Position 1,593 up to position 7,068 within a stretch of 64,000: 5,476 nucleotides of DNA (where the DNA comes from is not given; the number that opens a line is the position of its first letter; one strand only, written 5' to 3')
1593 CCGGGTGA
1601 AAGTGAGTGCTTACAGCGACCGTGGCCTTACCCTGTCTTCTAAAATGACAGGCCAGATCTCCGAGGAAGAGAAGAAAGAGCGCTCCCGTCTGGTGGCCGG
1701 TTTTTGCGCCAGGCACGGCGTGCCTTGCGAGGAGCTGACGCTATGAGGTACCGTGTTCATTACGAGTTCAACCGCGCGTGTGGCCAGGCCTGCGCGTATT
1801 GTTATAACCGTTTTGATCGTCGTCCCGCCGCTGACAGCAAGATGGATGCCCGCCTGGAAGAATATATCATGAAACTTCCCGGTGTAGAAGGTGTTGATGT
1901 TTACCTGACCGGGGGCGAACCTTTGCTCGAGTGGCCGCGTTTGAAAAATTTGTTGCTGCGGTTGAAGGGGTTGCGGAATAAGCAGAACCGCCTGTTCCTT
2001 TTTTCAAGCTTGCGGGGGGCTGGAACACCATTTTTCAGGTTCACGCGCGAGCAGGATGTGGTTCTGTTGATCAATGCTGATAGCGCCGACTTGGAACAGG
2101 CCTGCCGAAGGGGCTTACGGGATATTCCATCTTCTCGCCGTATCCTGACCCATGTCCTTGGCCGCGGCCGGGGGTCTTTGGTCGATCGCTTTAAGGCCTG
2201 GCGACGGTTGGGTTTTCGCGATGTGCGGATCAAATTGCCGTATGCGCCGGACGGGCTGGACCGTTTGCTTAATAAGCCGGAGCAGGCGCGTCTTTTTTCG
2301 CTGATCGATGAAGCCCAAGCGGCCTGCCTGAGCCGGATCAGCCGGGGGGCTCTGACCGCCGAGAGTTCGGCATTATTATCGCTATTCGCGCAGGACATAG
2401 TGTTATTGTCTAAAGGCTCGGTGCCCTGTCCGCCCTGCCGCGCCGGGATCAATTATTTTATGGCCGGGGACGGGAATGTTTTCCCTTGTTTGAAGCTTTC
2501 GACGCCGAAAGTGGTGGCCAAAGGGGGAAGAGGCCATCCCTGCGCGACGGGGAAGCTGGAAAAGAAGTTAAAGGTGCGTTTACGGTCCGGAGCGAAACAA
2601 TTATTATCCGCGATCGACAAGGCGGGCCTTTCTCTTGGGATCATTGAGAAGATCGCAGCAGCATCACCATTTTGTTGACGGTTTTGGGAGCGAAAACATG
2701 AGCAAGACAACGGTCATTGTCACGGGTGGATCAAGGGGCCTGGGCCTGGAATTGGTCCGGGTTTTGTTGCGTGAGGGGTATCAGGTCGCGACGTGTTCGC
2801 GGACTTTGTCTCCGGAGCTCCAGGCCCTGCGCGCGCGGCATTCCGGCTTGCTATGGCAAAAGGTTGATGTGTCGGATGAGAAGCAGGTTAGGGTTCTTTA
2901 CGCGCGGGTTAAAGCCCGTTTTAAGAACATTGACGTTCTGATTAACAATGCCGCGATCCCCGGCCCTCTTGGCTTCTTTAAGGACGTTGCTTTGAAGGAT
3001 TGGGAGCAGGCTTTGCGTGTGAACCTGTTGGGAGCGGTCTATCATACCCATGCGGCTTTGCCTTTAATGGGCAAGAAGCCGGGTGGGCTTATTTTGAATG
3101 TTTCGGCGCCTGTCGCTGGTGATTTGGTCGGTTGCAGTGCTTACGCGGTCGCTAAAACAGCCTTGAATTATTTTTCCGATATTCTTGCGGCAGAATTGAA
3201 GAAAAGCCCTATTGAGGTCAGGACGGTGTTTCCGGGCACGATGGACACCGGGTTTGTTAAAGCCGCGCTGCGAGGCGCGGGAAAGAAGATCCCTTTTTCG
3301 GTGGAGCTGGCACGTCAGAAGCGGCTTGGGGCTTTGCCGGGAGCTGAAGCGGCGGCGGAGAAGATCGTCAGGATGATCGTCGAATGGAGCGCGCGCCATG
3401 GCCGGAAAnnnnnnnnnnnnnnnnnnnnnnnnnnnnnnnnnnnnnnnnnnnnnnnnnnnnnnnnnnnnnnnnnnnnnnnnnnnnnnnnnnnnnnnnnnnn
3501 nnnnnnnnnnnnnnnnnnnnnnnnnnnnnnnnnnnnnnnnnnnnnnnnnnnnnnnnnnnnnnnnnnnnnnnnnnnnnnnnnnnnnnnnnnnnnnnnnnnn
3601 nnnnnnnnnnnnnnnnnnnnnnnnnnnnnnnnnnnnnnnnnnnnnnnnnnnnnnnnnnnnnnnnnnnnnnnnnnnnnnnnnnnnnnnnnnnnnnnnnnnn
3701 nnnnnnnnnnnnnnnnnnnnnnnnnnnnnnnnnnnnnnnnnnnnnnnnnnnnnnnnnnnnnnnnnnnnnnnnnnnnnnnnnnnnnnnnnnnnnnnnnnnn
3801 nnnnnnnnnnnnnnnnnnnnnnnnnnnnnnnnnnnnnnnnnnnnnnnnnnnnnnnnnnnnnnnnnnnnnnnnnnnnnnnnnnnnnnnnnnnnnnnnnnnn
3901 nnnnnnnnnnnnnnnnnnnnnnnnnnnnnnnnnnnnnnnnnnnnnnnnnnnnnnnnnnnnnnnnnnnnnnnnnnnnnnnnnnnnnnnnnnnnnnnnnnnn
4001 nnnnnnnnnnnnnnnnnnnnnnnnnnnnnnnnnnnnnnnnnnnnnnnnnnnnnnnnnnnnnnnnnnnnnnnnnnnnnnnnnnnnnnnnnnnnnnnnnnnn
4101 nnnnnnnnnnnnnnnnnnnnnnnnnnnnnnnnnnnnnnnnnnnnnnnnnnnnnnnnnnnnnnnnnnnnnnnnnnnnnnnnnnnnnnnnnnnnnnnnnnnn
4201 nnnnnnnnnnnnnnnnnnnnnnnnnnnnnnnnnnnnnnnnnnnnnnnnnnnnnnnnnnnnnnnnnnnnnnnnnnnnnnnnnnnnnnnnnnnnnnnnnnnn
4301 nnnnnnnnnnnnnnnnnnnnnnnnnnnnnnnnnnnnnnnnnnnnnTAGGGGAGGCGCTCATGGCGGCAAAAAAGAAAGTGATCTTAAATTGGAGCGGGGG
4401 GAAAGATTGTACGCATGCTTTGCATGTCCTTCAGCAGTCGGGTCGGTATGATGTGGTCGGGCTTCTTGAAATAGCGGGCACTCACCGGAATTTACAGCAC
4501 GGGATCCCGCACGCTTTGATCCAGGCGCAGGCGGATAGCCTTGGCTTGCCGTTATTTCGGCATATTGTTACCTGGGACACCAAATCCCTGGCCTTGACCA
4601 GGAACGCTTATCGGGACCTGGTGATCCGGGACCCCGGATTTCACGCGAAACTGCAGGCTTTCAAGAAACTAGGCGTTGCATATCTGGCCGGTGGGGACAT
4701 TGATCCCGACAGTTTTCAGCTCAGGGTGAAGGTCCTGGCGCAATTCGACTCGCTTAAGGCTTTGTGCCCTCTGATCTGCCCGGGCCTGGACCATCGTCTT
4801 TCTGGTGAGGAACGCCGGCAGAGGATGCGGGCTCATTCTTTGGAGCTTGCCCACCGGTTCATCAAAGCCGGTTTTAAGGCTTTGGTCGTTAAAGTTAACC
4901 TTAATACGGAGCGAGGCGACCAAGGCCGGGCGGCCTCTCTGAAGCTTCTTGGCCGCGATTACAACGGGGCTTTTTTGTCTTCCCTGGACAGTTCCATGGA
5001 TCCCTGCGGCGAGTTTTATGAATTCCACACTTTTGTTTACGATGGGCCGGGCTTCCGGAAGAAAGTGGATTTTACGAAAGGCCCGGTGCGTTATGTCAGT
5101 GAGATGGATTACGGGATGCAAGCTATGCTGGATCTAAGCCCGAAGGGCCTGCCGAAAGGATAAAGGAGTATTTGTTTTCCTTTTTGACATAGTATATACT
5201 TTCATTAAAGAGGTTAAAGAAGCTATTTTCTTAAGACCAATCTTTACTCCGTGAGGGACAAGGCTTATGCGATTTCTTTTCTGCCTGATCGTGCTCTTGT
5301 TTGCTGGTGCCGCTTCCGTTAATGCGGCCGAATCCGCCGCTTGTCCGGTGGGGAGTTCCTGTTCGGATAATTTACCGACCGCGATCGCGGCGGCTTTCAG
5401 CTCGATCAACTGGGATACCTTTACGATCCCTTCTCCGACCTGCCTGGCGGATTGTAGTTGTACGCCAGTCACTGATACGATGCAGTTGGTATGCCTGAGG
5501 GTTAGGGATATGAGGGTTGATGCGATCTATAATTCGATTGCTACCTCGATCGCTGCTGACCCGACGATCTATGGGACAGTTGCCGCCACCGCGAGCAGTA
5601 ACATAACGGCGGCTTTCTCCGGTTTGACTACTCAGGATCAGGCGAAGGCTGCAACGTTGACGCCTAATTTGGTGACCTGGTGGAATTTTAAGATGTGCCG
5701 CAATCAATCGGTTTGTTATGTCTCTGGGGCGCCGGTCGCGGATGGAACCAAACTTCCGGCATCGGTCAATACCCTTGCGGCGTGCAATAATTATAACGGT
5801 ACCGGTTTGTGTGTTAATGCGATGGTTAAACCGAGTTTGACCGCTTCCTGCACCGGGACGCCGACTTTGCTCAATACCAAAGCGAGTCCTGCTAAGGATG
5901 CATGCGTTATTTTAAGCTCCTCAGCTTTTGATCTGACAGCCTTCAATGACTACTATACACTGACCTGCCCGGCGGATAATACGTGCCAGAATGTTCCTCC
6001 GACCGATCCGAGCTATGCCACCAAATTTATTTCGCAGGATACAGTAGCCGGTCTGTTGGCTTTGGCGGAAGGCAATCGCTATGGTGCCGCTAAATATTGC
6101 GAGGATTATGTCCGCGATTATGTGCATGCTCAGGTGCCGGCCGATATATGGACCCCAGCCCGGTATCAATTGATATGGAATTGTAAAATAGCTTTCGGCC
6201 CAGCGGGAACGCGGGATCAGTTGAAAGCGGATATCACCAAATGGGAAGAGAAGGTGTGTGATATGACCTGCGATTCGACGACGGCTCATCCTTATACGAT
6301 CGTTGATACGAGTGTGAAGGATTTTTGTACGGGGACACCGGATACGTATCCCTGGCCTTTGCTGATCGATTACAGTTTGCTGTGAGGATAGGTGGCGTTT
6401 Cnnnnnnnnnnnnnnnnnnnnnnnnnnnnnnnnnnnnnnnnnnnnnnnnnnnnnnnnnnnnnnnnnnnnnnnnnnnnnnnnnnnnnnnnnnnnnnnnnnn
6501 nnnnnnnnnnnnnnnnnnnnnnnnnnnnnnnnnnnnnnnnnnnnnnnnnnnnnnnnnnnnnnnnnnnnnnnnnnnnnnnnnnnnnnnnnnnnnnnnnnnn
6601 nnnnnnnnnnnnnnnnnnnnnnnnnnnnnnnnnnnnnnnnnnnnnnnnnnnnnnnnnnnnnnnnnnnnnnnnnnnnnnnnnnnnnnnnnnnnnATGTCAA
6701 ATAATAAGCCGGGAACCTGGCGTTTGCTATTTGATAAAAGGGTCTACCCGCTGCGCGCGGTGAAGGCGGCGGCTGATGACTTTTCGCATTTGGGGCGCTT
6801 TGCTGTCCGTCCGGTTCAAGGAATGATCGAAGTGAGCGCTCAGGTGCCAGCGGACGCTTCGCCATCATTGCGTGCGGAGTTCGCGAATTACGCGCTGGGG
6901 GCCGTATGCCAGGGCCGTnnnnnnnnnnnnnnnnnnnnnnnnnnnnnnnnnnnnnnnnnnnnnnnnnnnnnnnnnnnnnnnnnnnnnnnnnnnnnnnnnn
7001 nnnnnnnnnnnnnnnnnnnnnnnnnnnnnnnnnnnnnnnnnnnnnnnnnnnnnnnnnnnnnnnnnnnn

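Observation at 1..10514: Seven radical-SAM genes in 10.5 kb: an expanded His-Xaa-Ser (Hxs)-type maturation locus with extra tailoring enzymes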

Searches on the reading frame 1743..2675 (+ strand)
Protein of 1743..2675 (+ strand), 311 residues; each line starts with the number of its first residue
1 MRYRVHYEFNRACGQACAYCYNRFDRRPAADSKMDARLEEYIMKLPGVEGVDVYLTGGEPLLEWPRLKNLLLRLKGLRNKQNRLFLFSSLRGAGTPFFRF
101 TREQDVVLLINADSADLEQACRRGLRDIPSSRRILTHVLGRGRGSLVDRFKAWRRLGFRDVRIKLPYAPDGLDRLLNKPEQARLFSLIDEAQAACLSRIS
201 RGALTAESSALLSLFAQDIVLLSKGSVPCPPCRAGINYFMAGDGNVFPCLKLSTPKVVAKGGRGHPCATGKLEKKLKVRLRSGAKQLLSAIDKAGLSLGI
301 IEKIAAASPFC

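Call 3: search_protein_families(library=ncbifam, proteins=[window:1743-2675:+], max_evalue=0.01)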
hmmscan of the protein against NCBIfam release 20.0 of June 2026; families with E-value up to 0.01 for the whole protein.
window:1743-2675:+ (311 aa): 7 families
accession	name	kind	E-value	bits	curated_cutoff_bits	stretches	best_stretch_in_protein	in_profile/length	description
NF038283.1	viperin_w_prok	equivalog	1.2e-05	24.6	180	1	5-72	4-77/281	viperin family antiviral radical SAM protein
TIGR04280.1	geopep_mat_rSAM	hypoth_equivalog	2.1e-05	23.7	400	1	9-89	90-173/428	geopeptide radical SAM maturase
NF047865.1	rSAM_PapB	equivalog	3.5e-05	23.2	340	1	11-89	11-93/330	PapB family radical SAM/SPASM ranthipeptide maturase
TIGR02495.1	NrdG2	equivalog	7.8e-05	22.1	131.15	1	9-77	22-89/193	anaerobic ribonucleoside-triphosphate reductase activating protein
TIGR04068.1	rSAM_ocin_clost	equivalog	0.0019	17.2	500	0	217-254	337-375/462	Cys-rich peptide radical SAM maturase CcpM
TIGR02491.1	NrdG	equivalog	0.0044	17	126.1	1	9-75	21-91/154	anaerobic ribonucleoside-triphosphate reductase activating protein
NF041298.1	rSAM_mat_DynA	equivalog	0.005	15.9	450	0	12-62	10-64/356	dynobactin maturation radical SAM/SPASM protein DynA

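Call 4: search_protein_families(library=pfam, proteins=[window:1743-2675:+], max_evalue=0.01)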
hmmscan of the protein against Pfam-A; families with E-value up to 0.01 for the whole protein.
window:1743-2675:+ (311 aa): 2 families
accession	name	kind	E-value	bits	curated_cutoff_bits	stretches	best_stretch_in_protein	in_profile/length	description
PF13353.11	Fer4_12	-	2.1e-07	31.8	22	1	9-87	11-89/137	4Fe-4S single cluster domain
PF04055.27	Radical_SAM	-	2.5e-06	28.2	29.5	1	8-75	2-71/166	Radical SAM superfamily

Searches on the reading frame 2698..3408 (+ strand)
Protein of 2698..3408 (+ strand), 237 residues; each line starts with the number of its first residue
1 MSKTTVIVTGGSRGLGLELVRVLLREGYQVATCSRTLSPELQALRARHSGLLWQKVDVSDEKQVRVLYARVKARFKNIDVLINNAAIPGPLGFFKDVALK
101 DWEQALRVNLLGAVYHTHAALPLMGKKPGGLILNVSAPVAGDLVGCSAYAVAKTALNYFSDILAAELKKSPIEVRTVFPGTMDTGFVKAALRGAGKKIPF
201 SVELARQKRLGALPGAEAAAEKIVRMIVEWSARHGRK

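Call 3: search_protein_families(library=ncbifam, proteins=[window:2698-3408:+], max_evalue=0.01)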
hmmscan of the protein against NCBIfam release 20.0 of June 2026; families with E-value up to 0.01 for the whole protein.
window:2698-3408:+ (237 aa): 226 families (the best 25 are shown)
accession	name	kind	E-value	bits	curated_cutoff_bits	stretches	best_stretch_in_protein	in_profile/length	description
NF004825.0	PRK06181.1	equivalog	5.9e-36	124.1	215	1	2-226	5-227/268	SDR family oxidoreductase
NF005594.0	PRK07326.1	equivalog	5.8e-33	114.4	271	1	3-188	6-192/237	SDR family oxidoreductase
NF004196.0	PRK05650.1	equivalog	5e-31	107.8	297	1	4-197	3-198/272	SDR family oxidoreductase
NF005495.0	PRK07109.1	subfamily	5.2e-31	108.1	264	1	2-191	7-201/334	SDR family oxidoreductase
NF005806.0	PRK07666.1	equivalog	3e-30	105.3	286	1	4-187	8-194/239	3-ketoacyl-ACP reductase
NF005559.1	PRK07231.1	subfamily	3.1e-30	105.5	215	1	3-192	4-196/249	glucose 1-dehydrogenase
NF005067.0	PRK06484.1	equivalog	4.3e-30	104.7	713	1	5-196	11-204/524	short chain dehydrogenase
NF009466.0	PRK12826.1-2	subfamily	8.5e-30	104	222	1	2-192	2-197/248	3-oxoacyl-ACP reductase FabG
NF006114.0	PRK08263.1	subfamily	2e-29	102.7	290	1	2-194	2-194/280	short chain dehydrogenase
NF004824.0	PRK06180.1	subfamily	2.3e-29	102.5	298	1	2-199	3-200/279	oxidoreductase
NF004826.0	PRK06182.1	subfamily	1.3e-28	100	305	1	2-190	3-188/274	oxidoreductase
NF005436.0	PRK07023.1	equivalog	1.4e-28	100.3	292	1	2-228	4-232/248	SDR family oxidoreductase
NF005672.0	PRK07454.1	equivalog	5e-28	97.9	234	1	3-185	6-191/241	SDR family oxidoreductase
NF004198.0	PRK05653.1-3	equivalog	7.2e-28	97.7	296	1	3-190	7-197/248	3-oxoacyl-ACP reductase FabG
NF005372.1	PRK06914.1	subfamily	1.3e-27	96.8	320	1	3-187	2-190/279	SDR family oxidoreductase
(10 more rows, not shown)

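Call 4: search_protein_families(library=pfam, proteins=[window:2698-3408:+], max_evalue=0.01)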
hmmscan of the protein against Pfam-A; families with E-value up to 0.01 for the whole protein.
window:2698-3408:+ (237 aa): 6 families
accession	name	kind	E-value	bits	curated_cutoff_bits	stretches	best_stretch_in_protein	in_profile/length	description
PF00106.31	adh_short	-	1.1e-41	142.9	26.6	1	5-189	2-189/195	short chain dehydrogenase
PF13561.12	adh_short_C2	-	2.9e-30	106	27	1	13-210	6-203/236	Enoyl-(Acyl carrier protein) reductase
PF08659.16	KR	-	2.3e-10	41.1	22.6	1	5-160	2-160/180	KR domain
PF01370.27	Epimerase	-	0.00087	19.2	20.9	1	6-91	1-78/240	NAD dependent epimerase/dehydratase family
PF23441.1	SDR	-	0.0019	18.1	27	0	2-194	6-206/258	SDR-like rossmann domain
PF04321.23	RmlD_sub_bind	-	0.007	15.9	27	1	5-87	2-61/287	RmlD substrate binding domain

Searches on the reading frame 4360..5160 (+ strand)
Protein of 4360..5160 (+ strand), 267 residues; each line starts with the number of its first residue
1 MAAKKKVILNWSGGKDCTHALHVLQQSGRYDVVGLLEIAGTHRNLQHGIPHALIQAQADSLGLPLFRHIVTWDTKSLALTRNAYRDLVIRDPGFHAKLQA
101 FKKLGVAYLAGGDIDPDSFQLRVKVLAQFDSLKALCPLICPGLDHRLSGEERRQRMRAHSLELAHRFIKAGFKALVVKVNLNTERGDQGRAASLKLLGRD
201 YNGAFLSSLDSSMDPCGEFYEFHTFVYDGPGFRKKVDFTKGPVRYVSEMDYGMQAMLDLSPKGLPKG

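Call 3: search_protein_families(library=ncbifam, proteins=[window:4360-5160:+], max_evalue=0.01)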
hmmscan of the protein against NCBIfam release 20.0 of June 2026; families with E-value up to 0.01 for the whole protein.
window:4360-5160:+ (267 aa): 3 families
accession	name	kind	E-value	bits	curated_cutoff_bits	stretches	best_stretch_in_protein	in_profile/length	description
NF052346.1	PAB0415_fam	hypoth_equivalog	1.6e-09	37.8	250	1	93-241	65-192/205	PAB0415 family putative ATP pyrophosphatase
TIGR03679.1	Dph6_archaeal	equivalog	2.6e-05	23.6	197.3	0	11-137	4-118/218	diphthine--ammonia ligase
NF052347.1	TTX_0299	hypoth_equivalog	0.0065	16.1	250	0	195-244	140-190/200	TTX_0299 family putative ATP pyrophosphatase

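Call 4: search_protein_families(library=pfam, proteins=[window:4360-5160:+], max_evalue=0.01)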
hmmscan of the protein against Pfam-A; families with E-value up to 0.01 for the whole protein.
window:4360-5160:+ (267 aa): 1 family
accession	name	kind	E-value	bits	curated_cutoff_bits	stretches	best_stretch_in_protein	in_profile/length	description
PF01902.24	Diphthami_syn_2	-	1.7e-14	54.3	23.2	2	6-71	2-67/219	Diphthamide synthase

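Call 43: search_protein_families(library=padloc, proteins=[window:4360-5160:+], max_evalue=0.001)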
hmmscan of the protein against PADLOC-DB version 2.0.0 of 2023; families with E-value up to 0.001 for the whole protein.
window:4360-5160:+ (267 aa): 0 families

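Call 67: search_solved_structures(query=window:4360-5160:+, max_evalue=0.001)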
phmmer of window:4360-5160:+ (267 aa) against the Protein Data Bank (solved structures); distinct sequences matched with E-value up to 0.001: 0.

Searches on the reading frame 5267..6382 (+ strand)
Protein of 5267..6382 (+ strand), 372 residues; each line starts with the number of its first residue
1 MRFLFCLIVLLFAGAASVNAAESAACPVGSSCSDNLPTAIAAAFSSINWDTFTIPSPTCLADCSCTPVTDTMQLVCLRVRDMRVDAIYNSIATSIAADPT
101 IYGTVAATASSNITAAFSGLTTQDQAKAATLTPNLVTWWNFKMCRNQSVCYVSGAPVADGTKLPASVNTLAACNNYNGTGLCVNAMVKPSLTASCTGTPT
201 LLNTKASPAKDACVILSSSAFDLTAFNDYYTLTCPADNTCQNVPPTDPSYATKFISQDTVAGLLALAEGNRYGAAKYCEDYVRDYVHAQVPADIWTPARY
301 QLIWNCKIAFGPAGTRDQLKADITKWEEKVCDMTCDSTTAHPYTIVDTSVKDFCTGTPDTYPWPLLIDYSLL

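Call 3: search_protein_families(library=ncbifam, proteins=[window:5267-6382:+], max_evalue=0.01)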
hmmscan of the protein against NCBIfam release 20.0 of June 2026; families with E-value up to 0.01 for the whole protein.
window:5267-6382:+ (372 aa): 0 families

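Call 4: search_protein_families(library=pfam, proteins=[window:5267-6382:+], max_evalue=0.01)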
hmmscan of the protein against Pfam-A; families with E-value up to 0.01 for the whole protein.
window:5267-6382:+ (372 aa): 0 families

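Call 43: search_protein_families(library=padloc, proteins=[window:5267-6382:+], max_evalue=0.001)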
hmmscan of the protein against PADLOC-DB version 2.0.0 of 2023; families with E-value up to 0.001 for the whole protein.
window:5267-6382:+ (372 aa): 0 families

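Call 61: predict_structure(protein=window:5267-6382:+)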
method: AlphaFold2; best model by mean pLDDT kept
length: 372 residues; sequences in the alignment: 1
mean_pLDDT: 35.2   pTM: 0.22
mean pLDDT of the five models: 35.2, 32.2, 31.7, 28.9, 24.8
residues with pLDDT >= 90: 0; 70-90: 1; 50-70: 26; < 50: 345
segments of 3 or more residues with pLDDT < 50: 13-275, 284-300, 310-372
pLDDT, mean of each block of 10 residues (from residue 1): 62 42 39 39 40 29 25 25 31 35 42 46 41 33 26 27 27 26 24 24 23 25 29 33 34 33 35 48 44 43 51 45 45 39 32 35 28 27
secondary structure, 60 per line:
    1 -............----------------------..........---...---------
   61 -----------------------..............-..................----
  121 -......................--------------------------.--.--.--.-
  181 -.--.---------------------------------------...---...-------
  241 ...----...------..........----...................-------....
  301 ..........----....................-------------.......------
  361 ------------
elements in order: H2-13 H36-45 H84-97 H99-116 H122-143 E231-233 E241-243 H257-266 H271-289 H297-310 H315-334 H348-354

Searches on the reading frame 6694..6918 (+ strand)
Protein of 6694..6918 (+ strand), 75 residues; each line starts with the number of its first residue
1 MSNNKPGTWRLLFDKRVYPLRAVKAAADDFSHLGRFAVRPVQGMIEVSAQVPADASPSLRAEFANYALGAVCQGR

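Call 3: search_protein_families(library=ncbifam, proteins=[window:6694-6918:+], max_evalue=0.01)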
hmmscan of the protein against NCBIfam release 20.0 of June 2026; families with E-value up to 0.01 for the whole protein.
window:6694-6918:+ (75 aa): 1 family
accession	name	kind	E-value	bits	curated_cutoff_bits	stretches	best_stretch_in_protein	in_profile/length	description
NF038315.1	HxsD_rel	equivalog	1.3e-12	47.7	41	1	11-71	1-61/62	HxsD-like protein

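Call 4: search_protein_families(library=pfam, proteins=[window:6694-6918:+], max_evalue=0.01)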
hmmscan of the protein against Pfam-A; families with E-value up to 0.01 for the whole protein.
window:6694-6918:+ (75 aa): 0 families

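Call 43: search_protein_families(library=padloc, proteins=[window:6694-6918:+], max_evalue=0.001)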
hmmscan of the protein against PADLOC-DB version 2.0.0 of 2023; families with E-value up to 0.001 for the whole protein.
window:6694-6918:+ (75 aa): 0 families
